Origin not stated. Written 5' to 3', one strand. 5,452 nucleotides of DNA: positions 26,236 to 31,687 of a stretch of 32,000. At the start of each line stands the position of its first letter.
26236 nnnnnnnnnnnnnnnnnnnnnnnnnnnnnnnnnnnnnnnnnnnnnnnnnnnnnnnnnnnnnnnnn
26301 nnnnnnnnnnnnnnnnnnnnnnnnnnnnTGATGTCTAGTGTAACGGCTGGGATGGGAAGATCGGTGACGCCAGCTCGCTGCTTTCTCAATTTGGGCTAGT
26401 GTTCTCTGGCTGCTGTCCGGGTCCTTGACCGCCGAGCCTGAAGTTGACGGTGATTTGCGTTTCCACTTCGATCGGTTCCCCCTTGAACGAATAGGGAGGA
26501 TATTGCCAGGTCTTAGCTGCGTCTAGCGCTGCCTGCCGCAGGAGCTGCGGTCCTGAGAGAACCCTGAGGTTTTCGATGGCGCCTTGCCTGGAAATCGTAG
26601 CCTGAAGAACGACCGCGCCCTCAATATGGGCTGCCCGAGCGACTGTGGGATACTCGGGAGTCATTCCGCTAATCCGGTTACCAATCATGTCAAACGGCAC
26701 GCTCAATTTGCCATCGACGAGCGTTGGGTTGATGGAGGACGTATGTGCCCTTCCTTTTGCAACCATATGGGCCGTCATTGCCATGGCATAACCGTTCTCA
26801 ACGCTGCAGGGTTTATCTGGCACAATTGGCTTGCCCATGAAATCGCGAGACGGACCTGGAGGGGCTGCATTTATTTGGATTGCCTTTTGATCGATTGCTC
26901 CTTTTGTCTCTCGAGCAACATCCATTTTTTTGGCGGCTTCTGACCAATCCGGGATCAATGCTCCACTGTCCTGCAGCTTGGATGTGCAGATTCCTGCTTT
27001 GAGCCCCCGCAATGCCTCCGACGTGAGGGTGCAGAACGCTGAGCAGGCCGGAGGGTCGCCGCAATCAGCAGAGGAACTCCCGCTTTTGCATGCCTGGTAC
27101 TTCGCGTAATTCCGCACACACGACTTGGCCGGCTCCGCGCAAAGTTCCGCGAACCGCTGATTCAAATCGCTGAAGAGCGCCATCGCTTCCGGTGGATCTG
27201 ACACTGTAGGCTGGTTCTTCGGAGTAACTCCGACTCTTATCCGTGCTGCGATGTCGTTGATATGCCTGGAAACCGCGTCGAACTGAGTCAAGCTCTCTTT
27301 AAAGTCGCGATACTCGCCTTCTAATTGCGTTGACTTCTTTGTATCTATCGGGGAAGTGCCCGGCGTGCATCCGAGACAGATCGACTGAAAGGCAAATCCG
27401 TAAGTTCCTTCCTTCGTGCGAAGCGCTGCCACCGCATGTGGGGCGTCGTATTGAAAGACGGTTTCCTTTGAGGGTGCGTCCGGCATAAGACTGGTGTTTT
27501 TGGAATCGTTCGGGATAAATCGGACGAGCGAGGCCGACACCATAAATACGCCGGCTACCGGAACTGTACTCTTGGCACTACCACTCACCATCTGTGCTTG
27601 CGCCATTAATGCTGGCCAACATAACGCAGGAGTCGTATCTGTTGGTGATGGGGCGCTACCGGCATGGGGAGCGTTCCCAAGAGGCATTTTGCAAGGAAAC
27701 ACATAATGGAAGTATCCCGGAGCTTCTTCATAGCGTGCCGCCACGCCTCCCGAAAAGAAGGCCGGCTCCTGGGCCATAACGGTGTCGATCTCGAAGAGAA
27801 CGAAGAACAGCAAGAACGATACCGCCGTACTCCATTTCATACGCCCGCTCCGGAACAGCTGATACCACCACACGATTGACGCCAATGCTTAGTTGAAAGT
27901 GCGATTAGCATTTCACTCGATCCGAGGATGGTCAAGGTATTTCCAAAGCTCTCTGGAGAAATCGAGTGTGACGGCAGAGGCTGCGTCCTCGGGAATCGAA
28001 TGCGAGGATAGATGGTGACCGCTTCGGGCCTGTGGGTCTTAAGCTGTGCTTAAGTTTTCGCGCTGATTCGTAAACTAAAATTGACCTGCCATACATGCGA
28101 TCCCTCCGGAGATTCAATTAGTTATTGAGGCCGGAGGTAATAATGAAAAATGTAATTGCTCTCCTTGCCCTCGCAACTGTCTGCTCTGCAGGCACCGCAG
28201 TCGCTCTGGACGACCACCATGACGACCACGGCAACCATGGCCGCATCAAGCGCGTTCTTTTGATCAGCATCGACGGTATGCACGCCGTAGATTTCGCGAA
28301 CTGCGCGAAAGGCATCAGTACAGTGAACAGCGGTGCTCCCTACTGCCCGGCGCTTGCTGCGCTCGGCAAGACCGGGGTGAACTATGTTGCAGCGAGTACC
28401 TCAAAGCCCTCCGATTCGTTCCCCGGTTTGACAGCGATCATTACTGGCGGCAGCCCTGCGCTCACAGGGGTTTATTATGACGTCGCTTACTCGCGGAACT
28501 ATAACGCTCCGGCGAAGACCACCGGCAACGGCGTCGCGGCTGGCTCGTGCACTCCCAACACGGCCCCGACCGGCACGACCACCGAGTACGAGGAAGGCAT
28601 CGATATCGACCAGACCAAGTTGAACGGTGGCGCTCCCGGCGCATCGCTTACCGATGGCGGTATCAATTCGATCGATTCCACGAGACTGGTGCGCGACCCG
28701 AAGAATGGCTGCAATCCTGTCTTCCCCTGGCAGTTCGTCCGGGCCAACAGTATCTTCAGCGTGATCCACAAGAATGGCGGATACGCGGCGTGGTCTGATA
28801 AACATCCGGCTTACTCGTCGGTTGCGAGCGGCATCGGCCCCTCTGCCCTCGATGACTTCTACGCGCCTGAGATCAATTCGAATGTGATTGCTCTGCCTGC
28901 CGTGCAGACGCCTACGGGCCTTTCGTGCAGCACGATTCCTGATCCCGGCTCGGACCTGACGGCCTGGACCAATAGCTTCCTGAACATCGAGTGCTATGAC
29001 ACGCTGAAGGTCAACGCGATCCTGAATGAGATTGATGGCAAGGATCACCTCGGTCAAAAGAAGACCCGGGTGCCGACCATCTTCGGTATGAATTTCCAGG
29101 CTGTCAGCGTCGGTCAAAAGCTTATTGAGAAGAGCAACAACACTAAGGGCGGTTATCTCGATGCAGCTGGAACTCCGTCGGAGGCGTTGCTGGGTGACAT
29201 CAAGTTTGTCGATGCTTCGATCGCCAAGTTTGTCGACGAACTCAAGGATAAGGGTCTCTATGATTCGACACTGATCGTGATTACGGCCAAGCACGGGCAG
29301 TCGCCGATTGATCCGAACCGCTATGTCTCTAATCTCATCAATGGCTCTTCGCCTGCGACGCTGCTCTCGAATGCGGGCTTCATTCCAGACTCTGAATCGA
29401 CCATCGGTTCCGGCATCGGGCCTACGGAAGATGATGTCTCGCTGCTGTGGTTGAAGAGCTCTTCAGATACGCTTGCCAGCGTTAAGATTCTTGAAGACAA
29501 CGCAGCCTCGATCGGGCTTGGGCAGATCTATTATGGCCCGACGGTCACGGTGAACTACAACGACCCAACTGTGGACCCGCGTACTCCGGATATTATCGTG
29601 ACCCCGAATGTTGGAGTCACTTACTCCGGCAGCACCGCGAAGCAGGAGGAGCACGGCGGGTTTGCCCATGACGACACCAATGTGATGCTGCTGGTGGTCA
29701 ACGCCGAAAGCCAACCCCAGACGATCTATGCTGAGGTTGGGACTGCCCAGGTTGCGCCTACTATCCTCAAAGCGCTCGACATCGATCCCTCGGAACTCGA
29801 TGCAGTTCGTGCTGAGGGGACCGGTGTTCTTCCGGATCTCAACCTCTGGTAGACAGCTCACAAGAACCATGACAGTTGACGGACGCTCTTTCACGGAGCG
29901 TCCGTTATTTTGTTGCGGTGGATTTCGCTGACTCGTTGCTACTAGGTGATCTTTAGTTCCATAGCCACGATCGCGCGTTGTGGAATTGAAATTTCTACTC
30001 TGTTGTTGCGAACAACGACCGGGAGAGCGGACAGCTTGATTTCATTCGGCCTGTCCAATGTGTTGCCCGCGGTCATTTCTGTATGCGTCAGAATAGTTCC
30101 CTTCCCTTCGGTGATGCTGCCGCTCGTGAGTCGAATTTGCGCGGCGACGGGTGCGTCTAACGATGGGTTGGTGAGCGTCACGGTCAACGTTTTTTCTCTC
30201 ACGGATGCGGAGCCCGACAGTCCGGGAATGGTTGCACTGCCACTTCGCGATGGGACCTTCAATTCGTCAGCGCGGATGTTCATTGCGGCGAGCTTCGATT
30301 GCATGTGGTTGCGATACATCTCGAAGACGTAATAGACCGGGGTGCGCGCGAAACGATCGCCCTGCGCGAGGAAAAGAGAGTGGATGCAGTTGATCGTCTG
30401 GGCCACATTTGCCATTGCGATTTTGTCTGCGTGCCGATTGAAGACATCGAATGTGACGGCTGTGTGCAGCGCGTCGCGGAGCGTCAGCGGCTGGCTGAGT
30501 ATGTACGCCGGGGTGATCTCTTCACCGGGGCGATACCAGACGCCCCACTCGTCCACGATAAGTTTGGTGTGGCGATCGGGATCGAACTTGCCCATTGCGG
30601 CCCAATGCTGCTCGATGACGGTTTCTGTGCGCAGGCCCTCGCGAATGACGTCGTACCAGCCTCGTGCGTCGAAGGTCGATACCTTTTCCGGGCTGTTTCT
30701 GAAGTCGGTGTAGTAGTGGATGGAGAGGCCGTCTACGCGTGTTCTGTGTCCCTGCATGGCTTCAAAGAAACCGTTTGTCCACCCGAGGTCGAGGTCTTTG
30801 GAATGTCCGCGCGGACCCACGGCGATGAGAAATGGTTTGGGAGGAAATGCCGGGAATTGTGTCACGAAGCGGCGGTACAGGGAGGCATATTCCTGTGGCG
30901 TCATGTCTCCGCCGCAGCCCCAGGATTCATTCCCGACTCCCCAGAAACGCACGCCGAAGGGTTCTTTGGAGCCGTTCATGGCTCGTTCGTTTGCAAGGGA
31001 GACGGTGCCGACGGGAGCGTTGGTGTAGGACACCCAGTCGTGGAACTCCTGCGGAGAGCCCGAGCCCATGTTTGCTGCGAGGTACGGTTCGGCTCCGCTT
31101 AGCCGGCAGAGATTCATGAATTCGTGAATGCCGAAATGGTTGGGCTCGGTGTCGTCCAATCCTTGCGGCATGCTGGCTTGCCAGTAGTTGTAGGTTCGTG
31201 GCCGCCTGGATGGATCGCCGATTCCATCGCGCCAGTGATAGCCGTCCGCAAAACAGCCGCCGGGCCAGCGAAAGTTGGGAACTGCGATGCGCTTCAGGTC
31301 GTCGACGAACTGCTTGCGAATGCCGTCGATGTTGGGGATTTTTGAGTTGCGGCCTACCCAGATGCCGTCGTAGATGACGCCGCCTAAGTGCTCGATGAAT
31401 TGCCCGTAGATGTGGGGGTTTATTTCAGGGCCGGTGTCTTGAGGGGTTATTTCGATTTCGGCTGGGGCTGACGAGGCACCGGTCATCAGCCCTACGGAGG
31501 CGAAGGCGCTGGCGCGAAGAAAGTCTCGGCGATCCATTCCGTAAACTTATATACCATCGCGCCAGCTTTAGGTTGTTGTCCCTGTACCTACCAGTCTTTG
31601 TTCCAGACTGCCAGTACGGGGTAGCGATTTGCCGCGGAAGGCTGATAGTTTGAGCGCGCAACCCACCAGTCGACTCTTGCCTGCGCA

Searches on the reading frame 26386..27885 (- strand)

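Call 8: search_protein_families(library=pfam, proteins=[window:26386-27885:-])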
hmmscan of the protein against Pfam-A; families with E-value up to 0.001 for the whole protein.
window:26386-27885:- (499 aa): 1 family
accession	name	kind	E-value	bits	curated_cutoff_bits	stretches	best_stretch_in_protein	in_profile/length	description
PF03544.19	TonB_C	-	6.7e-18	65.4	24.6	1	410-484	3-79/79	Gram-negative bacterial TonB protein C-terminal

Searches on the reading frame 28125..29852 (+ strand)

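Call 8: search_protein_families(library=pfam, proteins=[window:28125-29852:+])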
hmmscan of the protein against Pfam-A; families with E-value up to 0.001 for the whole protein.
window:28125-29852:+ (575 aa): 2 families
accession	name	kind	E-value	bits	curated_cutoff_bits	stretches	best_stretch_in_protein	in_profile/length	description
PF01663.27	Phosphodiest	-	1.2e-17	65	23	2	350-507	179-330/342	Type I phosphodiesterase / nucleotide pyrophosphatase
PF00884.28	Sulfatase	-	8.8e-07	29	25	1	356-552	207-300/301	Sulfatase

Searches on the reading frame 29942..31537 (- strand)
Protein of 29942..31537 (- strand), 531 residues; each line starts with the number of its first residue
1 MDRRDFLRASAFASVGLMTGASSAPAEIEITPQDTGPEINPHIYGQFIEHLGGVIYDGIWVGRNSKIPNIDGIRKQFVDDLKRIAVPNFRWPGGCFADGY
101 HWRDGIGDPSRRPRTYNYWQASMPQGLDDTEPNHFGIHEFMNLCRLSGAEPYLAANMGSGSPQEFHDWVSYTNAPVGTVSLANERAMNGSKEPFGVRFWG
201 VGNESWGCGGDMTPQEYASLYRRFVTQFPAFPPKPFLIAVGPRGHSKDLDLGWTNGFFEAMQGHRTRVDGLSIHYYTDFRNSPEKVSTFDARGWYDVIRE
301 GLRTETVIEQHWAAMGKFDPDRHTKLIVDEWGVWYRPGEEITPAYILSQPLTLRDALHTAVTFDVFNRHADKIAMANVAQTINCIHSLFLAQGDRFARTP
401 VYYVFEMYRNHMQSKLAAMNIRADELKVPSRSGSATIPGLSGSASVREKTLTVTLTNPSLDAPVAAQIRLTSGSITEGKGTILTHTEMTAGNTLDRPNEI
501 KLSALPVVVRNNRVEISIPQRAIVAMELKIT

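Call 8: search_protein_families(library=pfam, proteins=[window:29942-31537:-])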
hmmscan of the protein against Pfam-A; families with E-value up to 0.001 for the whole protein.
window:29942-31537:- (531 aa): 1 family
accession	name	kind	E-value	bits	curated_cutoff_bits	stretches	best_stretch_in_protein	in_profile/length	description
PF06964.18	Alpha-L-AF_C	-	8.2e-33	114.4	27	1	329-520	1-163/165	Alpha-L-arabinofuranosidase C-terminal domain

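Call 10: find_encoding_contigs(protein=window:29942-31537:-, flank=10000, max_places=6)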
Protein window:29942-31537:- (531 aa): no gene with exactly this product is on record in the collection.

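Call 20: find_related_loci(query=window:29942-31537:-, collection=metagenome_contigs, flank=10000)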
Query window:29942-31537:- (531 aa) in metagenome_contigs; peptide patterns used: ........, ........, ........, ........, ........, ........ (x = any residue, [..] = any of these).
121 stretches matched a pattern; 108 encode a relative of the query (tblastn E <= 1e-3); the best 80 are kept; 79 distinct loci.
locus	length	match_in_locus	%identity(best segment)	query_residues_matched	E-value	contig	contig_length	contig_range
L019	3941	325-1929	85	1-531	0e+0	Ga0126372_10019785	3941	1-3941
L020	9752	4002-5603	85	1-530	0e+0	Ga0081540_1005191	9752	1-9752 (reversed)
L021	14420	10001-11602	84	1-530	0e+0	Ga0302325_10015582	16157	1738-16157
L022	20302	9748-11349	80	1-530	0e+0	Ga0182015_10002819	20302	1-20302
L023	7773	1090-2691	79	1-531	0e+0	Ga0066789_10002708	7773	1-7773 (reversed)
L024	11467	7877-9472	80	1-528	0e+0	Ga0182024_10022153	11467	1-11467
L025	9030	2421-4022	79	1-531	0e+0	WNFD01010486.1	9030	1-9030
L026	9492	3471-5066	80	1-528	0e+0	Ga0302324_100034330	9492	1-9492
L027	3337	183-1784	78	1-531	0e+0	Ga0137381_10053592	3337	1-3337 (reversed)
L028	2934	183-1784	78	1-531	0e+0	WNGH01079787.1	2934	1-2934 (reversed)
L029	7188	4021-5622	78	1-531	0e+0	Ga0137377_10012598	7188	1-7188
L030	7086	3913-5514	78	1-531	0e+0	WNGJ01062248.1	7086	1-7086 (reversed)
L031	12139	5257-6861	78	1-531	0e+0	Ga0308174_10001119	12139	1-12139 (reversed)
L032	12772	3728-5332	78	1-531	0e+0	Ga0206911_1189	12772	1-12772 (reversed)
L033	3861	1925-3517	77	1-530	0e+0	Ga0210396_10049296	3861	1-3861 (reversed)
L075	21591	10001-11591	95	1-530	0e+0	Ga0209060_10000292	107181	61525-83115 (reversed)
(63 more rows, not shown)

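Call 33: search_protein_families(library=pfam, proteins=[L075:361-1158:-, L075:1061-2461:+, L075:2508-3167:+, L075:3182-4105:-, L075:4041-5555:+, L075:4188-5549:-, L075:5606-6484:-, L075:6481-7056:-, L075:7202-7960:+, L075:8088-9950:+])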
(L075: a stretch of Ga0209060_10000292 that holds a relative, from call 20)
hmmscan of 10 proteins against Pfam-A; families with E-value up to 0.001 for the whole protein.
L075:361-1158:- (265 aa): 3 families
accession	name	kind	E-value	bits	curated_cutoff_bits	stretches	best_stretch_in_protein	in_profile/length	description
PF00588.24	SpoU_methylase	-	2.5e-31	109.1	29.7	1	113-252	2-142/142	SpoU rRNA Methylase family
PF22435.1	MRM3-like_sub_bind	-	4.1e-11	43.6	27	1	13-95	1-84/84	MRM3-like substrate binding domain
PF08032.17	SpoU_sub_bind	-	3.4e-05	24.5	22.8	1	36-100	2-73/76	RNA 2'-O ribose methyltransferase substrate binding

L075:1061-2461:+ (466 aa): 1 family
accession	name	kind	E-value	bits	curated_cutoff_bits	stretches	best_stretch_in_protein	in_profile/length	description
PF01300.24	Sua5_yciO_yrdC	-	7.9e-55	185.5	25.1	1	277-453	3-178/178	Telomere recombination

L075:2508-3167:+ (219 aa): 1 family
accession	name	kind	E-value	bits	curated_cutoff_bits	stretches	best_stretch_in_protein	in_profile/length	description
PF02698.23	DUF218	-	5.1e-22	78.7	27.6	1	55-200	1-131/133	DUF218 domain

L075:3182-4105:- (307 aa): 1 family
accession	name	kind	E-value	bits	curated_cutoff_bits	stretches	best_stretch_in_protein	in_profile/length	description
PF01940.21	DUF92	-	5.1e-44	151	27.5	1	60-296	2-251/251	Integral membrane protein DUF92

L075:4041-5555:+ (504 aa): 2 families
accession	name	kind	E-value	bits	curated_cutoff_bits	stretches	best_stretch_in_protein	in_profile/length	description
PF10282.15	Lactonase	-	6.6e-08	32.6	21.7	0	231-313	33-118/344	Lactonase, 7-bladed beta-propeller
PF21783.3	YNCE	-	0.00088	19.1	27.1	0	412-491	33-108/339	YNCE-like beta-propeller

L075:4188-5549:- (453 aa): 0 families

L075:5606-6484:- (292 aa): 1 family
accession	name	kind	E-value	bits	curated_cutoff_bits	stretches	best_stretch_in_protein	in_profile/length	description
PF10099.14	RskA_C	-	3.1e-22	79.7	29.4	1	130-286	4-134/135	Anti-sigma-K factor rskA, C-terminal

L075:6481-7056:- (191 aa): 4 families
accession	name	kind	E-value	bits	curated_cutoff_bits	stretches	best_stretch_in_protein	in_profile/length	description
PF04542.20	Sigma70_r2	-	1.2e-19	70.3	24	1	39-106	1-69/71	Sigma-70 region 2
PF04545.22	Sigma70_r4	-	2.5e-11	43.4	24.1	1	139-187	2-50/50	Sigma-70, region 4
PF08281.18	Sigma70_r4_2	-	3.1e-11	43.2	25.7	1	138-185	7-54/54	Sigma-70, region 4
PF07638.17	Sigma70_ECF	-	1.2e-08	35.5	21.1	1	22-187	5-181/185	ECF sigma factor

L075:7202-7960:+ (252 aa): 2 families
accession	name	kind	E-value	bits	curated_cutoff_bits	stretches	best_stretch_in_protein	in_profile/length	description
PF01728.25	FtsJ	-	6.8e-39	134.1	24.1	1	59-246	1-178/181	FtsJ-like methyltransferase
PF01479.30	S4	-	2.7e-13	49.9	22.8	1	3-50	1-48/48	S4 domain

L075:8088-9950:+ (620 aa): 1 family
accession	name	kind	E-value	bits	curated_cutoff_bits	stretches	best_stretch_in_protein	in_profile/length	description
PF00246.29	Peptidase_M14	-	2.5e-19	70.4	21.6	1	73-208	3-134/286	Zinc carboxypeptidase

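Call 87: find_homologous_proteins(query=L075:361-1158:-, max_evalue=1e-60)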
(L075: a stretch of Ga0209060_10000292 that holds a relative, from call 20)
Query L075:361-1158:- (265 aa): 4091 proteins with E <= 1e-60 among 8000 candidates; the best 120 are listed.
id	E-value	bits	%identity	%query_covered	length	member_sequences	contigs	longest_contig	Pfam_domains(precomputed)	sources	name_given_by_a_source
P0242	5.9e-149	512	93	100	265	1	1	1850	PF08032.18,PF22435.2,PF00588.25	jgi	jgi:TrmH family RNA methyltransferase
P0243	5.1e-148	509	97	94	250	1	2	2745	PF22435.2,PF00588.25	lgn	-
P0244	8.7e-147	505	92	100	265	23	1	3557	PF22435.2,PF00588.25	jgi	jgi:TrmH family RNA methyltransferase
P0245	3.0e-143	493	95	90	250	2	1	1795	PF22435.2,PF00588.25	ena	-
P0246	1.1e-142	491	90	100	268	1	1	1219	PF08032.18,PF22435.2,PF00588.25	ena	-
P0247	1.8e-142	491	90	100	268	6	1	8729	PF22435.2,PF00588.25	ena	-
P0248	6.4e-141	486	93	94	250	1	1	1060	PF08032.18,PF22435.2,PF00588.25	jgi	jgi:RNA methyltransferase, TrmH family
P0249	1.5e-140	485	92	94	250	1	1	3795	PF22435.2,PF00588.25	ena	-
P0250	1.5e-140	484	91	98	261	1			PF22435.2,PF00588.25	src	-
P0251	2.1e-140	484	92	94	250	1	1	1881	PF22435.2,PF00588.25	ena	-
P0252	3.0e-140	484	92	94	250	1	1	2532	PF22435.2,PF00588.25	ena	-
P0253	1.8e-139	481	87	100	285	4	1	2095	PF08032.18,PF22435.2,PF00588.25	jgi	jgi:RNA methyltransferase, TrmH family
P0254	8.6e-139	479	87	100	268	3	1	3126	PF08032.18,PF22435.2,PF00588.25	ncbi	ncbi:MAG TPA: RNA methyltransferase [Edaphobacter sp.]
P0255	8.6e-135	466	87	95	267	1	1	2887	PF08032.18,PF22435.2,PF00588.25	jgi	jgi:TrmH family RNA methyltransferase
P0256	4.9e-133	460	87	94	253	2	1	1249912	PF22435.2,PF00588.25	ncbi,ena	-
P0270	6.1e-127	440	84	95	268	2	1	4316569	PF08032.18,PF22435.2,PF00588.25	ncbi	ncbi:RNA methyltransferase [Edaphobacter paludis]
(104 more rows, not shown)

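Call 88: find_encoding_contigs(protein=P0270, flank=10000, max_places=2)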
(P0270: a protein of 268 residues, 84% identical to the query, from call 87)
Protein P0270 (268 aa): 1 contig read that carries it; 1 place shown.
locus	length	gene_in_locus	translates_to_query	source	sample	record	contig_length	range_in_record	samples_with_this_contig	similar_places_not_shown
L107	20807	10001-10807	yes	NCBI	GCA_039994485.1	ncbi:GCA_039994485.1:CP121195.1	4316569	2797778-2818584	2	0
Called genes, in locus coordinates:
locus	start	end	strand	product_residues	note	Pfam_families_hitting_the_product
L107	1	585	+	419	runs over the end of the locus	PF12704:MacB_PCD, PF02687:FtsX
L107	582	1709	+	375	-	PF12704:MacB_PCD (weak), PF02687:FtsX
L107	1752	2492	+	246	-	PF13191:AAA_16 (weak), PF00005:ABC_tran, PF02463:SMC_N (weak), PF13304:AAA_21 (faint)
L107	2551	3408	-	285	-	PF01513:NAD_kinase, PF20143:NAD_kinase_C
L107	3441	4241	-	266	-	PF01479:S4, PF01728:FtsJ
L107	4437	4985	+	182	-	PF07638:Sigma70_ECF, PF04542:Sigma70_r2, PF08281:Sigma70_r4_2, PF04545:Sigma70_r4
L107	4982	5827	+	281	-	PF10099:RskA_C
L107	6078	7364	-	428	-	PF22494:choice_anch_I (faint), PF10282:Lactonase (faint)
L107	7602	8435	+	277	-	PF01940:DUF92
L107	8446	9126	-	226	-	PF02698:DUF218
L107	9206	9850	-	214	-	PF01300:Sua5_yciO_yrdC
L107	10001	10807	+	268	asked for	PF22435:MRM3-like_sub_bind, PF08032:SpoU_sub_bind (weak), PF00588:SpoU_methylase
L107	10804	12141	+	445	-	PF05496:RuvB_N, PF00158:Sigma54_activat (faint), PF01078:Mg_chelatase (faint), PF00004:AAA, PF07728:AAA_5 (weak), PF16193:AAA_assoc_2, PF22703:Cdc6_lid (faint), PF12002:MgsA_C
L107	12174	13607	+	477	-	-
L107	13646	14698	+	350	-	PF08240:ADH_N, PF16912:Glu_dehyd_C, PF00107:ADH_zinc_N, PF13602:ADH_zinc_N_2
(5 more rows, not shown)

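Call 89: find_encoding_contigs(protein=P0256, flank=10000, max_places=2)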
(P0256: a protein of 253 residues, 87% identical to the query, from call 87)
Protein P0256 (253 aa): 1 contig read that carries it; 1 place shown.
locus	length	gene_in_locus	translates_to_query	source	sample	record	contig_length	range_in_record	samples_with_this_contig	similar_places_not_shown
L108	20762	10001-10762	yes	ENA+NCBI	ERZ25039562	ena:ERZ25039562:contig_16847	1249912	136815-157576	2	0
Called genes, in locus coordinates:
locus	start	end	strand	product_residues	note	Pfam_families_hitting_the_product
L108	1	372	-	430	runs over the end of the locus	-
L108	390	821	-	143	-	-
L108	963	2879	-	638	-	PF00732:GMC_oxred_N, PF13450:NAD_binding_8 (weak), PF05199:GMC_oxred_C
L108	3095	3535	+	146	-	-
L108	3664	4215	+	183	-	-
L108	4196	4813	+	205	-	-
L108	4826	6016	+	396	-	-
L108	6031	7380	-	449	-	PF22494:choice_anch_I (faint), PF10282:Lactonase (faint)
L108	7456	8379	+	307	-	PF01940:DUF92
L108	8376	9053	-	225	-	PF02698:DUF218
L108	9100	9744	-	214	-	PF01300:Sua5_yciO_yrdC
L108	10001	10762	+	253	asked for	PF22435:MRM3-like_sub_bind, PF00588:SpoU_methylase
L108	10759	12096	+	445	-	PF05496:RuvB_N, PF01078:Mg_chelatase (faint), PF00158:Sigma54_activat (faint), PF00004:AAA, PF07728:AAA_5 (weak), PF16193:AAA_assoc_2, PF22703:Cdc6_lid (faint), PF12002:MgsA_C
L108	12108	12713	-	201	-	PF00578:AhpC-TSA, PF08534:Redoxin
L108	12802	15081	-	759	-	PF11412:DsbD_N, PF02683:DsbD_TM, PF03190:Thioredox_DsbH (faint), PF13899:Thioredoxin_7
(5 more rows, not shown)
